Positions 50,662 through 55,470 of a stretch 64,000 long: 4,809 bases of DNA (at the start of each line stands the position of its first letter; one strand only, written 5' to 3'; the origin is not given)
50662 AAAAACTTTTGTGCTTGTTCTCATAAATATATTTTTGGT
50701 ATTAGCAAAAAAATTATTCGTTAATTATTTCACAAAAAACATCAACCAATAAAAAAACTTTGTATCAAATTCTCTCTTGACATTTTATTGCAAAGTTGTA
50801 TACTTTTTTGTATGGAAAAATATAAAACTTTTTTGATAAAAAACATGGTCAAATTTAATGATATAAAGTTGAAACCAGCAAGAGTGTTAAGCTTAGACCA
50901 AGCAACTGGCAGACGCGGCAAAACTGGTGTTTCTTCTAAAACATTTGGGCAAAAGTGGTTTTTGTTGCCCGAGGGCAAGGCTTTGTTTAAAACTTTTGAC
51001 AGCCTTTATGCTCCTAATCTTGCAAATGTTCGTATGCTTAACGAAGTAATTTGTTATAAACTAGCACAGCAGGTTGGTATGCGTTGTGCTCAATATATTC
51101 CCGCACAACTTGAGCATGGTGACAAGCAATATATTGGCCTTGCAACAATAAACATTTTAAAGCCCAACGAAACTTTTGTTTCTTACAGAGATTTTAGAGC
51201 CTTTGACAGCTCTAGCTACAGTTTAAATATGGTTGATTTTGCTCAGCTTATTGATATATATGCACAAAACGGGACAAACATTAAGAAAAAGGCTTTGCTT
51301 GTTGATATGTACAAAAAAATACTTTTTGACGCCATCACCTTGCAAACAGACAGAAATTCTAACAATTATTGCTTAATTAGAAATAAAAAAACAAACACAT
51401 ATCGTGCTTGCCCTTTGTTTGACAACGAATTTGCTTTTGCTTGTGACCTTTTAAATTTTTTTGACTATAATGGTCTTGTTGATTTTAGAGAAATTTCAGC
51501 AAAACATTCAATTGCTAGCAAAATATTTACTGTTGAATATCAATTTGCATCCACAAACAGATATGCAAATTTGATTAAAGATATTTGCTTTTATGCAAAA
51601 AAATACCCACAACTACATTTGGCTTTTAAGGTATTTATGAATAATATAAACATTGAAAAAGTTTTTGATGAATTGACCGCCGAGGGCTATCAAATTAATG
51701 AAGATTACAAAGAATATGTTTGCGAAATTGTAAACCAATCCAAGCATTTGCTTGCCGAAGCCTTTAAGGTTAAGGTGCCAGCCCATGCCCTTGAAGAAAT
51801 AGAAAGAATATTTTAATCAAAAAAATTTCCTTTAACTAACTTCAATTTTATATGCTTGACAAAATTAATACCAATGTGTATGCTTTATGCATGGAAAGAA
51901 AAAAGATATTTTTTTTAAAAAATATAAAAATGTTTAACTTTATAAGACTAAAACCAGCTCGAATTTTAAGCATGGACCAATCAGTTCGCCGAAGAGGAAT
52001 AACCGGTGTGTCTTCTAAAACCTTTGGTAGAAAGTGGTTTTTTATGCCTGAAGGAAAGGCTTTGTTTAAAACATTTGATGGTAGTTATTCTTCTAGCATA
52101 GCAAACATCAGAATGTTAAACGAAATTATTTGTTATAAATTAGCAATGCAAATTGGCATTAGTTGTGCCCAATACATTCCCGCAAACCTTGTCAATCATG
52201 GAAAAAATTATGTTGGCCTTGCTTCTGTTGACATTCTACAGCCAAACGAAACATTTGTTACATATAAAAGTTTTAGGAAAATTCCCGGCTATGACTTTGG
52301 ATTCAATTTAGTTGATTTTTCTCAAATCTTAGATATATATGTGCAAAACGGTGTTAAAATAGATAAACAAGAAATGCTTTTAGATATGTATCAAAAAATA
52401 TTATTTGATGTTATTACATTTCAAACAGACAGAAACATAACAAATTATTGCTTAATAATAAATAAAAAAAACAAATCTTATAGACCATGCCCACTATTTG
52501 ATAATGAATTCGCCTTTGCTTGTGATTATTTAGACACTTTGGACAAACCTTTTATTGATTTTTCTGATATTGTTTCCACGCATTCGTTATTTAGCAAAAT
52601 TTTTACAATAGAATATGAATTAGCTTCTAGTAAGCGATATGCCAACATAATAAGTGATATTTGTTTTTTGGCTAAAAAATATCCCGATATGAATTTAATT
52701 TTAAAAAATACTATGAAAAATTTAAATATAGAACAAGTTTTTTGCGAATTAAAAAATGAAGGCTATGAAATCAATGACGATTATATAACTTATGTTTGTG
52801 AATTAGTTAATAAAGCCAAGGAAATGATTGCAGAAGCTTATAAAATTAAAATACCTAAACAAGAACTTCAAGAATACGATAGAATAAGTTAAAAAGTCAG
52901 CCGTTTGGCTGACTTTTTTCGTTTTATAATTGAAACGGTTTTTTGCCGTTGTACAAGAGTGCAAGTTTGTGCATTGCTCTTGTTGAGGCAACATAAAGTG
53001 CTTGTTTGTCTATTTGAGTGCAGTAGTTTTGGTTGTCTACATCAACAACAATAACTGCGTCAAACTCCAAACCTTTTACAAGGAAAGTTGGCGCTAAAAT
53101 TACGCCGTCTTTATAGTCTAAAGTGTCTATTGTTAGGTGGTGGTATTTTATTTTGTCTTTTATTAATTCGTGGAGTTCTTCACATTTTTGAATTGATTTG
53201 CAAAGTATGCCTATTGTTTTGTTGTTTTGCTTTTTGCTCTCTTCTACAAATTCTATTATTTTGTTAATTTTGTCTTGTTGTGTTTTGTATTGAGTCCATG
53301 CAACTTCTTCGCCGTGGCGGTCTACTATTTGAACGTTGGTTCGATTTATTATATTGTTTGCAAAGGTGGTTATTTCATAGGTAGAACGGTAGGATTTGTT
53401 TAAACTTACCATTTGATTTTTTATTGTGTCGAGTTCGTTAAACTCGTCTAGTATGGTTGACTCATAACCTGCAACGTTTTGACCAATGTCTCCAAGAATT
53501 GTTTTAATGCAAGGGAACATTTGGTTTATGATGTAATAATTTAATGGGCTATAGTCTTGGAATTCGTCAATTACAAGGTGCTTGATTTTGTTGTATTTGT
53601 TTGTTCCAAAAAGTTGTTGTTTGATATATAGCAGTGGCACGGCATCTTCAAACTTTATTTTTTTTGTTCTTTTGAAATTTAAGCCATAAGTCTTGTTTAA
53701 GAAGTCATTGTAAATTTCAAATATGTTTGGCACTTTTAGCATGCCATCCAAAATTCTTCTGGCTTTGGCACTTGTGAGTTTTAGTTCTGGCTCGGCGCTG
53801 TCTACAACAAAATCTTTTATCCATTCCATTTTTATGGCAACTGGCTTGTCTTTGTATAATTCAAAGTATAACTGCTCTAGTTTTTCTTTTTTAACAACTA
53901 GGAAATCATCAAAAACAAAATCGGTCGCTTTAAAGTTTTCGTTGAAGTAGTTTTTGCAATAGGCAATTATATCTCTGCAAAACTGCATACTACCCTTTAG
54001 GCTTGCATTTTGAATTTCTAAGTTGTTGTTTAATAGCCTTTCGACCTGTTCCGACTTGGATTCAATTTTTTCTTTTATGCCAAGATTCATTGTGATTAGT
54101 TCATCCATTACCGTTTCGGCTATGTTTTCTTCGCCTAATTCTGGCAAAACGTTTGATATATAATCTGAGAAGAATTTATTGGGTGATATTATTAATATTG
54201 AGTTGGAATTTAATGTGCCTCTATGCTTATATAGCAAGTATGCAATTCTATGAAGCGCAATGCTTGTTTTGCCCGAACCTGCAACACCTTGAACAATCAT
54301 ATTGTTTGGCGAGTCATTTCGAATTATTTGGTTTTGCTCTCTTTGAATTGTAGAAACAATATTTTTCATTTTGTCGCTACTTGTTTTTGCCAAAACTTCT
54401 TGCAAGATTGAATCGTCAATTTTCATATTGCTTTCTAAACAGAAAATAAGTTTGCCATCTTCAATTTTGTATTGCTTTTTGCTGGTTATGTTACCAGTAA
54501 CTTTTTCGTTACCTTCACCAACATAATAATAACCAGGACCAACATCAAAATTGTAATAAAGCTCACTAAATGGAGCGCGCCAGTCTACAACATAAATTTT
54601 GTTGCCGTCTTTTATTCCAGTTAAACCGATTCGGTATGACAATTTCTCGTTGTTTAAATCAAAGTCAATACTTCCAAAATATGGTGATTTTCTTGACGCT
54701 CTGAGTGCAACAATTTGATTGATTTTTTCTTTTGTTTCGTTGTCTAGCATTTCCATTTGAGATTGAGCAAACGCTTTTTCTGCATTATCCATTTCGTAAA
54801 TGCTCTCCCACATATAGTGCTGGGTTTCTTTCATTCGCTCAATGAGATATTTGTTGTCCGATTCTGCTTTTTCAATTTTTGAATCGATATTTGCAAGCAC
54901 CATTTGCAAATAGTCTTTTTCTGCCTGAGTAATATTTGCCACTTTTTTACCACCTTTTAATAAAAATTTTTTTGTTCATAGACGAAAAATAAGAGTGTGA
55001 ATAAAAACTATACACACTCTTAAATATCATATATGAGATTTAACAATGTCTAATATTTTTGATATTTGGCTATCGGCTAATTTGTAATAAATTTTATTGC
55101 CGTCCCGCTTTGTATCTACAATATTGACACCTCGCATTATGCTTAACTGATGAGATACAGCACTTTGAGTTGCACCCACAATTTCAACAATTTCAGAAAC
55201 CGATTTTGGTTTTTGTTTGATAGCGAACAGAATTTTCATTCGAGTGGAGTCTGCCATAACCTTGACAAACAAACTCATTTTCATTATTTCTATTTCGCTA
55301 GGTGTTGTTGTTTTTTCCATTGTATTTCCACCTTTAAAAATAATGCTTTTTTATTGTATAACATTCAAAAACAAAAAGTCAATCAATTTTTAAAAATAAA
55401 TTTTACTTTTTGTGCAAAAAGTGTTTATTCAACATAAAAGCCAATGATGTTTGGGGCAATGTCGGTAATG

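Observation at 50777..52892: Two tandem HipA/HipT-like kinase-fold paralogs with no HipB/HipS-type partner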

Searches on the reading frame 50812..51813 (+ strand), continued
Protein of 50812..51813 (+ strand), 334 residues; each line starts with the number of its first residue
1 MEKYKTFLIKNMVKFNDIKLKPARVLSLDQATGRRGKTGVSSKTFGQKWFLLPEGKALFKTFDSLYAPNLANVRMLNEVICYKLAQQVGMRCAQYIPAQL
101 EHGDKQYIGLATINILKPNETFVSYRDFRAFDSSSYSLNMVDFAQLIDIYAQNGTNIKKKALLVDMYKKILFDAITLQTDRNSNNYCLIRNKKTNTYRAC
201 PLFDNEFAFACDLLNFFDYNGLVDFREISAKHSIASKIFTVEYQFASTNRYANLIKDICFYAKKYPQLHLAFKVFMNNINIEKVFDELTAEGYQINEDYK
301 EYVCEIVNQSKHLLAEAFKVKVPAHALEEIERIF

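Call 79: search_protein_families(library=padloc, proteins=[L022:1599-3248:+, L024:5668-5994:+, L026:7146-8234:+], max_evalue=0.001)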
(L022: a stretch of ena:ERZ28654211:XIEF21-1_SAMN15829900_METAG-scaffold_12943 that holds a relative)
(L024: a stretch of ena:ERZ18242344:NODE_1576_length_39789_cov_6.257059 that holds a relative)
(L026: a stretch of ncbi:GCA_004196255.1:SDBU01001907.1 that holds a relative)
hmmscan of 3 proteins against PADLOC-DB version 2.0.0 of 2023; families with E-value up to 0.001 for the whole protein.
L022:1599-3248:+ (550 aa): 0 families

L024:5668-5994:+ (109 aa): 1 family
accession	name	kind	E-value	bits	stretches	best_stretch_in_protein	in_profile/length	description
PDLC04352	PDC-M03B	-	2.1e-05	22.2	1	10-103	20-119/250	-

L026:7146-8234:+ (363 aa): 8 families
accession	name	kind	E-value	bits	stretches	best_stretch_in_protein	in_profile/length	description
PDLC04347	PDC-M03B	-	7.4e-85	282.4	1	5-246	4-242/245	-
PDLC04348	PDC-M03B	-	1.5e-76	255.4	1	1-244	1-243/248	-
PDLC04346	PDC-M03B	-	4.6e-62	208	1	50-250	3-208/262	-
PDLC04350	PDC-M03B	-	6.7e-37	125.3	1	33-240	31-235/280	-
PDLC04352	PDC-M03B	-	9.9e-30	101.9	1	1-233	1-232/250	-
PDLC04349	PDC-M03B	-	3.2e-24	83.8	1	2-215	4-215/232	-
PDLC04351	PDC-M03B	-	1.3e-16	59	1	6-200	6-201/255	-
PDLC02430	pPIWI_RE_REase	-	0.0006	18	0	270-312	4-45/117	-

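Call 80: search_protein_families(library=pfam, proteins=[L001:1777-3963:+, L001:4042-4485:+, L001:4492-5421:+, L001:5417-6457:+, L001:6463-7332:+, L001:7328-7984:+, L001:9155-9895:-, L013:894-1847:-, L008:4648-5373:+, L020:6268-7842:+], max_evalue=0.00001)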
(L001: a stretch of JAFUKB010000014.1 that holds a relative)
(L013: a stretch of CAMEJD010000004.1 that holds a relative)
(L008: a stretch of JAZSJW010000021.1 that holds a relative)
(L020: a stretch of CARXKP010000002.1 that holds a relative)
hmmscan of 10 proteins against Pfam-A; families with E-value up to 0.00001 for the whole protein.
L001:1777-3963:+ (729 aa): 6 families
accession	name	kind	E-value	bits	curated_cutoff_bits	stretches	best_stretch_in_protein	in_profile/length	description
PF17764.6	PriA_3primeBD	-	1.3e-21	76.7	22.7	1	4-101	1-96/96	3'DNA-binding domain (3'BD)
PF00270.35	DEAD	-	3e-21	76.3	26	1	197-357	1-163/167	DEAD/DEAH box helicase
PF04851.21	ResIII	-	8.1e-17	62.1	22.5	1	196-354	4-163/164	Type III restriction enzyme, res subunit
PF00271.37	Helicase_C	-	2.1e-12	47.7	23.5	1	493-585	32-109/110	Helicase conserved C-terminal domain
PF18074.6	PriA_C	-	3.4e-12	47.4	26.9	1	629-725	1-95/95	Primosomal protein N C-terminal domain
PF18319.7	Zn_ribbon_PriA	-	5.9e-10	39.4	26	1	442-466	1-25/27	PriA DNA helicase Cys-rich region (CRR) domain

L001:4042-4485:+ (148 aa): 1 family
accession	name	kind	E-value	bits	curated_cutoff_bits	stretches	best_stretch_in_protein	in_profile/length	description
PF01327.26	Pep_deformylase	-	4.3e-47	160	22.8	1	3-147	1-153/156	Polypeptide deformylase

L001:4492-5421:+ (310 aa): 2 families
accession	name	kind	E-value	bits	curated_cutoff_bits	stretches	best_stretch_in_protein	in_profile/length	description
PF00551.24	Formyl_trans_N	-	2.9e-42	144.9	26.1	1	1-179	1-181/181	Formyl transferase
PF02911.23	Formyl_trans_C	-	4.8e-21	75.3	21.1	1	203-300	2-99/100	Formyl transferase, C-terminal domain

L001:5417-6457:+ (347 aa): 2 families
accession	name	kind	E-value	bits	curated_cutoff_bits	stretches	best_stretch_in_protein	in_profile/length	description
PF04055.27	Radical_SAM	-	3.6e-15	57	29.5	1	106-270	2-157/166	Radical SAM superfamily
PF21016.3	RlmN_N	-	1.3e-06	28.5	24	1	7-60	3-58/60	Ribosomal RNA large subunit methyltransferase N-terminal domain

L001:6463-7332:+ (290 aa): 2 families
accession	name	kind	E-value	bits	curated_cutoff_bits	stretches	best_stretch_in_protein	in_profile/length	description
PF03193.22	RsgA_GTPase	-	2.5e-32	112.5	30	1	55-215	1-172/174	RsgA GTPase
PF16745.11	RsgA_N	-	5.7e-07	29.6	27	1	2-48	1-49/54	RsgA N-terminal domain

L001:7328-7984:+ (219 aa): 1 family
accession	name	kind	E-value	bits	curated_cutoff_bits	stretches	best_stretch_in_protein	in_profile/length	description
PF00834.25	Ribul_P_3_epim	-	1.8e-47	161.7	21.1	1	24-206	19-198/198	Ribulose-phosphate 3 epimerase family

L001:9155-9895:- (246 aa): 1 family
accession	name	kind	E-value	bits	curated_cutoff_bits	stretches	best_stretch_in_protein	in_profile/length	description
PF00005.33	ABC_tran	-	2.7e-15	57.6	25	1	46-187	2-135/137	ABC transporter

L013:894-1847:- (317 aa): 0 families

L008:4648-5373:+ (242 aa): 1 family
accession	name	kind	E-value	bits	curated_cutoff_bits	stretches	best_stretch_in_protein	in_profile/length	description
PF04298.18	Zn_peptidase_2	-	2.2e-80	269.7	27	1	11-232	3-216/218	Putative neutral zinc metallopeptidase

L020:6268-7842:+ (525 aa): 4 families
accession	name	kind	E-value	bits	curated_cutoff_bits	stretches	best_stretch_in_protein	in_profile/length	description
PF09334.17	tRNA-synt_1g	-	3.2e-106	355.9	20.1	2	147-364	172-390/391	tRNA synthetases class I (M)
PF00133.28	tRNA-synt_1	-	4.4e-23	82.1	22.7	2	2-216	22-244/414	tRNA synthetases class I (I, L, M and V)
PF19303.5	Anticodon_3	-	1.7e-11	44.7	23.5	1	376-483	1-106/152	Anticodon binding domain of methionyl tRNA ligase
PF01406.26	tRNA-synt_1e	-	2.5e-06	27.5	27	0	16-121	21-125/301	tRNA synthetases class I (C) catalytic domain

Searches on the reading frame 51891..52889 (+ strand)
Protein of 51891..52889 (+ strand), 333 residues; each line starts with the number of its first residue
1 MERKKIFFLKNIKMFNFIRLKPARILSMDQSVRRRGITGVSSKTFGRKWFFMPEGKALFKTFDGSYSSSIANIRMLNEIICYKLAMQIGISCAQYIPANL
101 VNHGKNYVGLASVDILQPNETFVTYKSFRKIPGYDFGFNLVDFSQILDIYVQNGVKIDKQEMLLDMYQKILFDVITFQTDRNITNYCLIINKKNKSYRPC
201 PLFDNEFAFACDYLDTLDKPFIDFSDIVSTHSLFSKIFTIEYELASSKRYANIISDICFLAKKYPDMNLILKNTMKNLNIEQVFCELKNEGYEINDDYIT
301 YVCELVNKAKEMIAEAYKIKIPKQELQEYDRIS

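Call 3: search_protein_families(library=pfam, proteins=[window:51891-52889:+], max_evalue=10)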
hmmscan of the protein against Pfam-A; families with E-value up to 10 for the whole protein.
window:51891-52889:+ (333 aa): 2 families
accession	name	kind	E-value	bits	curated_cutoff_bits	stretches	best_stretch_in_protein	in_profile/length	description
PF07804.18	HipA_C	-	0.00093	19.3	30.5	1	56-208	22-162/213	HipA-like C-terminal domain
PF20613.4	HipA_2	-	0.15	11.7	27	1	74-213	37-156/240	HipA-like kinase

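Call 4: search_protein_families(library=ncbifam, proteins=[window:51891-52889:+], max_evalue=10)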
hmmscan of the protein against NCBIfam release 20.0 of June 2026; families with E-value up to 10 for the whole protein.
window:51891-52889:+ (333 aa): 0 families

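Call 8: search_protein_families(library=padloc, proteins=[window:51891-52889:+], max_evalue=1)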
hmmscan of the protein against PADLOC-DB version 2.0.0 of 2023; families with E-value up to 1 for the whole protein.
window:51891-52889:+ (333 aa): 4 families
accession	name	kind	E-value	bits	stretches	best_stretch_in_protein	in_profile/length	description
PDLC04340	PDC-M03A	-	5.8e-07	27.3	1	56-318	34-277/280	-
PDLC04339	PDC-M03A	-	6.6e-07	27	1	48-318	24-289/293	-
PDLC04344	PDC-M03A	-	1.8e-05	22.3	2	49-123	28-93/305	-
PDLC04342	PDC-M03A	-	0.00013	19.6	1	49-215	27-200/299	-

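Call 9: search_protein_families(library=phrogs, proteins=[window:51891-52889:+], max_evalue=1)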
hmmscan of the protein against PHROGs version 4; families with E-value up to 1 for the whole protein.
window:51891-52889:+ (333 aa): 2 families
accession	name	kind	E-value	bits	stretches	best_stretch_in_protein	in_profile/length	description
phrog_3162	-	unknown function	0.02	15.4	1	74-213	42-159/247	-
phrog_38254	-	unknown function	0.094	14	1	278-315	24-61/66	-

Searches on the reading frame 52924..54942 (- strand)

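Call 65: search_protein_families(library=pfam, proteins=[window:52924-54942:-], max_evalue=0.01)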
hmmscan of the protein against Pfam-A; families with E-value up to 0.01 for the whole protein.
window:52924-54942:- (672 aa): 9 families
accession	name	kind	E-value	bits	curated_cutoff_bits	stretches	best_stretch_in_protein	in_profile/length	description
PF00580.27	UvrD-helicase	-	1.5e-10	41.6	23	1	201-491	3-253/271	UvrD/REP helicase N-terminal domain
PF13361.12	UvrD_C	-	4.2e-08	33.4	25.6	2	622-665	295-348/350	UvrD-like helicase C-terminal domain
PF13245.12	AAA_19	-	6.7e-08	33.2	25.1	1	204-490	2-130/134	AAA domain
PF13538.12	UvrD_C_2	-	1.6e-07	31.5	27.4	1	622-662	10-51/52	UvrD-like helicase C-terminal domain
PF00270.35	DEAD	-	2.5e-06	27.8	26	1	200-279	4-77/167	DEAD/DEAH box helicase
PF01443.25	Viral_helicase1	-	3.9e-06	27.3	21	0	529-661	113-225/228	Viral superfamily 1 RNA helicase core domain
PF25199.1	nSTAND_NTPase5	-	0.00084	19.6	34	1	194-240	23-69/145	Novel STAND NTPase 5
PF09848.15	SLFN-g3_helicase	-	0.0067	16.2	24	0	214-246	3-32/354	Schlafen group 3, DNA/RNA helicase domain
PF13191.12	AAA_16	-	0.0079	17.2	32.6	0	207-272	19-85/167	AAA ATPase domain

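Call 79: search_protein_families(library=padloc, proteins=[window:52924-54942:-], max_evalue=0.001)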
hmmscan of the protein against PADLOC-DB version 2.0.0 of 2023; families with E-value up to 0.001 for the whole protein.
window:52924-54942:- (672 aa): 16 families
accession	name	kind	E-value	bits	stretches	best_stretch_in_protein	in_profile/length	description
PDLC00122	GajB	-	2e-15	54.7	3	619-667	428-475/502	UrvD helicase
PDLC00103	GajB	-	1.2e-14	52.2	2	454-602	213-372/612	UrvD helicase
PDLC03802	RTasHel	-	2e-14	51.4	1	448-599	187-336/675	DRT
PDLC00117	GajB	-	4.1e-14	50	1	451-600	217-377/604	UrvD helicase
PDLC00121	GajB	-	8e-13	45.8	1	452-601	202-361/565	UrvD helicase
PDLC00133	GajB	-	1.3e-12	45.5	2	409-600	157-364/382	UrvD helicase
PDLC00104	GajB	-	1.7e-12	44.8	1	456-596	169-317/574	UrvD helicase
PDLC00106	GajB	-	2.3e-11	40.9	1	453-590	206-349/577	UrvD helicase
PDLC04173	GajB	-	3.3e-11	40.8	1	618-663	422-461/471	-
PDLC00144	GajB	-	3.6e-10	37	2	414-534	117-246/559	UrvD helicase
PDLC01087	C3a187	-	5.3e-09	33.4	1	455-662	322-541/559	NERD+UvrD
PDLC00107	GajB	-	8.3e-09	32.6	1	419-602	179-375/587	UrvD helicase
PDLC04140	mad8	-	1.8e-07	29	1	212-468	27-207/314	mads_8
PDLC00130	GajB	-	2.4e-05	20.8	1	452-564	205-323/589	UrvD helicase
PDLC00141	GajB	-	0.00025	17.5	0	210-253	13-55/572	UrvD helicase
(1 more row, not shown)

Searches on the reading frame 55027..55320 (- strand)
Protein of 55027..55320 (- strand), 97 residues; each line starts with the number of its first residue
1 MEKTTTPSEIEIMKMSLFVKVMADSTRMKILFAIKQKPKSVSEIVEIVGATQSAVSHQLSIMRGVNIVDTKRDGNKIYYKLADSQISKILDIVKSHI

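Call 65: search_protein_families(library=pfam, proteins=[window:55027-55320:-], max_evalue=0.01)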
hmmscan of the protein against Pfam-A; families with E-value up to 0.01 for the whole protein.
window:55027-55320:- (97 aa): 5 families
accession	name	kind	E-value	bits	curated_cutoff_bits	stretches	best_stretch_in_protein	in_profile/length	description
PF01022.26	HTH_5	-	3.1e-15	56.2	22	1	24-69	1-46/47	Bacterial regulatory protein, arsR family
PF12840.13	HTH_20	-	1.8e-06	28.2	27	1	22-69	1-49/51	Helix-turn-helix domain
PF25212.1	HVO_A0114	-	0.00012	22.2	27.6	1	7-76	5-74/84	HVO_A0114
PF24270.1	HTH_Cmi2_C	-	0.0015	19.2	27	1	27-74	77-124/125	Cmi2, C-terminal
PF08100.18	Dimerisation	-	0.0062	16.8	25.6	1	10-83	10-85/93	O-methyltransferase dimerisation domain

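Call 79: search_protein_families(library=padloc, proteins=[window:55027-55320:-], max_evalue=0.001)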
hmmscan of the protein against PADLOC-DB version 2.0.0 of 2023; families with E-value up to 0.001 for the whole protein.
window:55027-55320:- (97 aa): 5 families
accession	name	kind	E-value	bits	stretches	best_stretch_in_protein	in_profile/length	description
PDLC01720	Csa3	-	1.3e-16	59.2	1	1-94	1-100/118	Csa3_1_CAS-I-II-III-IV-V-VI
PDLC01438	Csa3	-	5.5e-15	54.2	1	6-94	129-214/305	"CAS-I,CAS-II,CAS-III,CAS-IV,CAS-V,CAS-VI; associated_signaling"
PDLC04368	PDC-M05A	-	6.9e-06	24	1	17-81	5-72/201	-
PDLC01848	CARF3--CARF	-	8.6e-06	23.6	1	6-76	122-184/197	-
PDLC01434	CasR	-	0.00072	17.5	1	17-78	124-181/191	"CAS-I,CAS-II,CAS-III,CAS-IV,CAS-V,CAS-VI; associated_signaling"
